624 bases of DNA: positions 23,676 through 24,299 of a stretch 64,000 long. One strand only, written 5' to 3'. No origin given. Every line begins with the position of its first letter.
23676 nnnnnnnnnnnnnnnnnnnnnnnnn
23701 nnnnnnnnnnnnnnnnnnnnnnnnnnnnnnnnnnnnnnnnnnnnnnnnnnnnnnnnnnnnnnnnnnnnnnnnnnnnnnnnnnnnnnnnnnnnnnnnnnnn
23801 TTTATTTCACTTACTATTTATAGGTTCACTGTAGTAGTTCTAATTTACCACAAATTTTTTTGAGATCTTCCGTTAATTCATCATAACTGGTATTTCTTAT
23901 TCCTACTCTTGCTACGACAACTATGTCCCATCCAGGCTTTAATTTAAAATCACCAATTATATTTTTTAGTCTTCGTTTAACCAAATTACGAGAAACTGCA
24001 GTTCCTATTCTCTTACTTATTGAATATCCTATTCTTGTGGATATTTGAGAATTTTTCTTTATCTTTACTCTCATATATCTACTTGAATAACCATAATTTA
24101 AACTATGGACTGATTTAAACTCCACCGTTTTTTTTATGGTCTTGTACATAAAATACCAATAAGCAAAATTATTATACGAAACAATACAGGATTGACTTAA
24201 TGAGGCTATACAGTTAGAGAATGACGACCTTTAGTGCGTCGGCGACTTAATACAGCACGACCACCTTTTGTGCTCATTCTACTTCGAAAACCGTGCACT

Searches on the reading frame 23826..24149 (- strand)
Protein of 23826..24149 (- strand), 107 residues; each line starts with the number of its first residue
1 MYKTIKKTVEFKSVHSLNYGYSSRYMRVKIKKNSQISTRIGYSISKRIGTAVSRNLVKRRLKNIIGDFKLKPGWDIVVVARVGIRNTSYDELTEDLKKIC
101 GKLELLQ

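Call 3: search_protein_families(library=pfam, proteins=[window:23826-24149:-], max_evalue=0.1)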
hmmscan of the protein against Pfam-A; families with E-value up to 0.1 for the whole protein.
window:23826-24149:- (107 aa): 1 family
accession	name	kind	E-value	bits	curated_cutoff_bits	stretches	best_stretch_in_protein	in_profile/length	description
PF00825.24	Ribonuclease_P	-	2.7e-20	72.9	22.3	1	4-103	6-108/109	Ribonuclease P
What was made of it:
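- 23826..24149 (-): rnpA (RNase P protein component, 107 aa). Pfam Ribonuclease_P, 2.7e-20 (call 3).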
